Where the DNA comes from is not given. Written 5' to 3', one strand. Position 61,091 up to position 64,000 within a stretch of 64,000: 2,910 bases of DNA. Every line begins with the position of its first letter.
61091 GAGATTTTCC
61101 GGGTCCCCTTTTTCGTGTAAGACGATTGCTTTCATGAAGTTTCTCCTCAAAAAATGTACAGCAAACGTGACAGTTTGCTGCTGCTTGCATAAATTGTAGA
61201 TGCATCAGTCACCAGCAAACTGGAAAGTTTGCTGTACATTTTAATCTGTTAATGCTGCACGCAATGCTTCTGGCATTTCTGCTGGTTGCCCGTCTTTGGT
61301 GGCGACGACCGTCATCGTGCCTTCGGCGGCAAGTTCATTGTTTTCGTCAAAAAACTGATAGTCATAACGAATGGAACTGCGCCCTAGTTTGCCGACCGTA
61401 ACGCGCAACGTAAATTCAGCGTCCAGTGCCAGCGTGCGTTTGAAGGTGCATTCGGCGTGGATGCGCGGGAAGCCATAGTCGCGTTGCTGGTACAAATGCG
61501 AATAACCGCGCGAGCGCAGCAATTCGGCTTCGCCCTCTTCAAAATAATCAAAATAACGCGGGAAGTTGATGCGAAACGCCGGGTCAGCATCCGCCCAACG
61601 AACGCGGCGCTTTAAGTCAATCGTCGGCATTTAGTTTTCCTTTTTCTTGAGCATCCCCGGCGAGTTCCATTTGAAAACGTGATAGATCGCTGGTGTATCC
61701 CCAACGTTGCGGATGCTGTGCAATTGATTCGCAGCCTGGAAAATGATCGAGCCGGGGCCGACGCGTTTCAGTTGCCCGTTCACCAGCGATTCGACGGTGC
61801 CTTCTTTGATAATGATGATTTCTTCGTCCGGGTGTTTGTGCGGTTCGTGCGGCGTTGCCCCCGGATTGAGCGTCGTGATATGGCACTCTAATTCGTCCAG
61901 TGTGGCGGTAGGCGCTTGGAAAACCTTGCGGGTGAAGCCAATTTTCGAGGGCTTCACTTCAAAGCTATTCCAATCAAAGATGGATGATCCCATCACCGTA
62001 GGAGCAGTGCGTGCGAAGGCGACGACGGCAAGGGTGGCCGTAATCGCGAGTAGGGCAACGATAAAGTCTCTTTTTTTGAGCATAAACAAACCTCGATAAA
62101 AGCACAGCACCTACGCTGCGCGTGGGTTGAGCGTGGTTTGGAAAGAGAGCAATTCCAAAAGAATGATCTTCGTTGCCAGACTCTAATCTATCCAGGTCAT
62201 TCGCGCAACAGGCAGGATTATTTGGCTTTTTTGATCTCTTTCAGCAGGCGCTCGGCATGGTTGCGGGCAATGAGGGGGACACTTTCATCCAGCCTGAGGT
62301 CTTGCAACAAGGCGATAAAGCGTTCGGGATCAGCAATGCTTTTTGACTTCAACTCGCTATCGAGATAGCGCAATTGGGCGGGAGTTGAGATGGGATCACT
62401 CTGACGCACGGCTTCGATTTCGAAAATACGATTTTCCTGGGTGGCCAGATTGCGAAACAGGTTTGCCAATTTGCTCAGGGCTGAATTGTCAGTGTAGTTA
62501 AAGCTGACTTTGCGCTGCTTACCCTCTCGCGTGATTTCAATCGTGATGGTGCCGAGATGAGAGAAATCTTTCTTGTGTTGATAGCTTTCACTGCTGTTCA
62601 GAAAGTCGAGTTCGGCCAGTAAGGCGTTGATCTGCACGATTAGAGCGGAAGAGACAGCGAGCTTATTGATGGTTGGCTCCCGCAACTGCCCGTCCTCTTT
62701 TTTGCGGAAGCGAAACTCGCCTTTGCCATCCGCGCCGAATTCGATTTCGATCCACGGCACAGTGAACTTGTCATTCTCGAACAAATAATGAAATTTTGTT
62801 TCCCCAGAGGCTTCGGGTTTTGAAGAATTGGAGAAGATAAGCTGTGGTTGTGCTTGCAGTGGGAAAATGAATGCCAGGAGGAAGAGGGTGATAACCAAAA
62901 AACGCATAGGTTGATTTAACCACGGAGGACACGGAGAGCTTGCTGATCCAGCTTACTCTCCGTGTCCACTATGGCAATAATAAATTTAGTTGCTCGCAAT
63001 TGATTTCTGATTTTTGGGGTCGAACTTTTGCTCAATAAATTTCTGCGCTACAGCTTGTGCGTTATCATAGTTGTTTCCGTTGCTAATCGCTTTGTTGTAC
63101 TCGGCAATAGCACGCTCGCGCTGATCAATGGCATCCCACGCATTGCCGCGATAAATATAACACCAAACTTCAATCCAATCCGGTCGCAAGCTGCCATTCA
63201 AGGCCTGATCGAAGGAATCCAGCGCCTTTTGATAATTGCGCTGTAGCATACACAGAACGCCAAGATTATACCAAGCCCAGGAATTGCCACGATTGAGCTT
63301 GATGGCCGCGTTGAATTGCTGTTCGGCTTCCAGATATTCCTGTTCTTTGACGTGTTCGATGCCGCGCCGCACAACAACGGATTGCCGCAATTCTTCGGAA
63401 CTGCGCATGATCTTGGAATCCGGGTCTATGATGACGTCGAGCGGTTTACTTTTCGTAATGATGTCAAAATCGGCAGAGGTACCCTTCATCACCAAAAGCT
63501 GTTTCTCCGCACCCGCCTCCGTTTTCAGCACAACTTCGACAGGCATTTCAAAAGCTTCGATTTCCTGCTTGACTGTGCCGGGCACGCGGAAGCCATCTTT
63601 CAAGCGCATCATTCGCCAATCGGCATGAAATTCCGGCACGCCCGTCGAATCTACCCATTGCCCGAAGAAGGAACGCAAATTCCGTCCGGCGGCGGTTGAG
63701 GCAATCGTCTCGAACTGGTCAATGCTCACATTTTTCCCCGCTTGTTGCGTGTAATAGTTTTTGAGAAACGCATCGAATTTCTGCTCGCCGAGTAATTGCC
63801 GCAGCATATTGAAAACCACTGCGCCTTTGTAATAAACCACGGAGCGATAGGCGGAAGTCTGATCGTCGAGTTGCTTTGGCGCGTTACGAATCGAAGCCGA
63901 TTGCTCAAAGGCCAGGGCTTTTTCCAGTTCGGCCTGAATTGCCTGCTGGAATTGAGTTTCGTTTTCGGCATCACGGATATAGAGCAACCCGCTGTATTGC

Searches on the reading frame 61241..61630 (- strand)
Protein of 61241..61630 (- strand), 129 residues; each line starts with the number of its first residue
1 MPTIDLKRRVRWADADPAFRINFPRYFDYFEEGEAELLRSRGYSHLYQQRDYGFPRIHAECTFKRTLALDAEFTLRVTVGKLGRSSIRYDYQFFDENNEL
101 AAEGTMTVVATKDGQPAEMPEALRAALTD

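Call 57: search_protein_families(library=pfam, max_evalue=0.001, proteins=[window:61241-61630:-])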
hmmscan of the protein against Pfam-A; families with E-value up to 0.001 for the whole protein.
window:61241-61630:- (129 aa): 2 families
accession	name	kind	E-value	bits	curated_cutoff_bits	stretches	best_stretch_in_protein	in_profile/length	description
PF13279.12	4HBT_2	-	9.3e-15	55.6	25.5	1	10-127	1-122/122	Thioesterase-like superfamily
PF03061.28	4HBT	-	7e-09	36.3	20.6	1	22-101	5-78/79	Thioesterase superfamily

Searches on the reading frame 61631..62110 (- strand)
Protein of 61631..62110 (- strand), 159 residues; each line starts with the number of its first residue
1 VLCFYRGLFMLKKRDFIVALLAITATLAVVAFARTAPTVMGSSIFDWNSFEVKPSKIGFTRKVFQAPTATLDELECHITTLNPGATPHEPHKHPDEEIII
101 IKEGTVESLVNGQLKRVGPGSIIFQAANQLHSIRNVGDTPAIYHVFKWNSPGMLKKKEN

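Call 57: search_protein_families(library=pfam, max_evalue=0.001, proteins=[window:61631-62110:-])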
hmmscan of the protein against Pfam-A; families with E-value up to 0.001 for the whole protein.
window:61631-62110:- (159 aa): 2 families
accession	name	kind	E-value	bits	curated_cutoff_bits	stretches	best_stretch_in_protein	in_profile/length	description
PF07883.17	Cupin_2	-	1.8e-14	53.6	27.2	1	78-144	2-67/70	Cupin domain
PF02311.25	AraC_binding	-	6.7e-07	29.5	21.1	1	88-146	16-74/135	AraC-like ligand binding domain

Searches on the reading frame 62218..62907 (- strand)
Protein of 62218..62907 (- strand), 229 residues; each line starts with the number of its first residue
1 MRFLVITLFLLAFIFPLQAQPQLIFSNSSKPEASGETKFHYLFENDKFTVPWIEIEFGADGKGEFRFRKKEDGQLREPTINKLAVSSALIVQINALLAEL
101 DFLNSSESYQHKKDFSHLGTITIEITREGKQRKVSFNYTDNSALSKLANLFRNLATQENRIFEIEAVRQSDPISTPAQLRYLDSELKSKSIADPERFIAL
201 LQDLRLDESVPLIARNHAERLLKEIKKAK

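Call 57: search_protein_families(library=pfam, max_evalue=0.001, proteins=[window:62218-62907:-])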
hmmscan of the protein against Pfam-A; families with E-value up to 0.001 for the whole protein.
window:62218-62907:- (229 aa): 1 family
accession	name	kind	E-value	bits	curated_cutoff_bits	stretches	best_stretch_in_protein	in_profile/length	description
PF20033.5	DUF6438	-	6.2e-05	23.7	30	1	51-154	15-112/116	Domain of unknown function (DUF6438)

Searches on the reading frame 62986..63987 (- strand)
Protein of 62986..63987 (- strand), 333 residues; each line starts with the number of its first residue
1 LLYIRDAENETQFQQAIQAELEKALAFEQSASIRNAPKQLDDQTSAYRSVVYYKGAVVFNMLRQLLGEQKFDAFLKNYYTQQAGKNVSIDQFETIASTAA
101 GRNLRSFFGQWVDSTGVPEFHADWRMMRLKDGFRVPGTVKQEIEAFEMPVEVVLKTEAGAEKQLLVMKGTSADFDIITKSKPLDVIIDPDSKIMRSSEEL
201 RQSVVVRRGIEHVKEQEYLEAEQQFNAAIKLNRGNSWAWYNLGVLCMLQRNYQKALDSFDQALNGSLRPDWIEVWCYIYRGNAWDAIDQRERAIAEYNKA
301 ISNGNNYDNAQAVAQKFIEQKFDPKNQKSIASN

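Call 57: search_protein_families(library=pfam, max_evalue=0.001, proteins=[window:62986-63987:-])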
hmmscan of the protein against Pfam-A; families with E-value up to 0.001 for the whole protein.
window:62986-63987:- (333 aa): 12 families
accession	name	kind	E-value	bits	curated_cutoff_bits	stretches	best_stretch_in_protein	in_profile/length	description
PF01433.26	Peptidase_M1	-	1.3e-13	51.5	27.7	1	12-111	121-218/218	Peptidase family M1 domain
PF00515.34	TPR_1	-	2.9e-12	46.3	27.8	1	237-263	2-28/34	Tetratricopeptide repeat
PF07719.23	TPR_2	-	5.5e-12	45.3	27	1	238-263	3-28/34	Tetratricopeptide repeat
PF13432.12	TPR_16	-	2e-07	31.8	32.7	1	208-263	3-58/65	Tetratricopeptide repeat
PF13181.12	TPR_8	-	5.7e-06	26.5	25.7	0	238-263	3-28/34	Tetratricopeptide repeat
PF13424.12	TPR_12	-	8e-06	26.4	30.1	1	237-301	4-72/77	Tetratricopeptide repeat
PF13431.12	TPR_17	-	5.7e-05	23.5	24.4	1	225-256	2-33/34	Tetratricopeptide repeat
PF14559.12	TPR_19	-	9e-05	23.2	25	1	214-263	3-52/68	Tetratricopeptide repeat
PF13414.12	TPR_11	-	0.00022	21.3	26.8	0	212-245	4-37/42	TPR repeat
PF13176.12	TPR_7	-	0.00025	21.3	27.9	0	238-265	1-28/36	Tetratricopeptide repeat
PF13428.12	TPR_14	-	0.00041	21.2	23.5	0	211-244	10-43/44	Tetratricopeptide repeat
PF13402.12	Peptidase_M60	-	0.00072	19.6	25.8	1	45-111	203-274/275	Peptidase M60, enhancin and enhancin-like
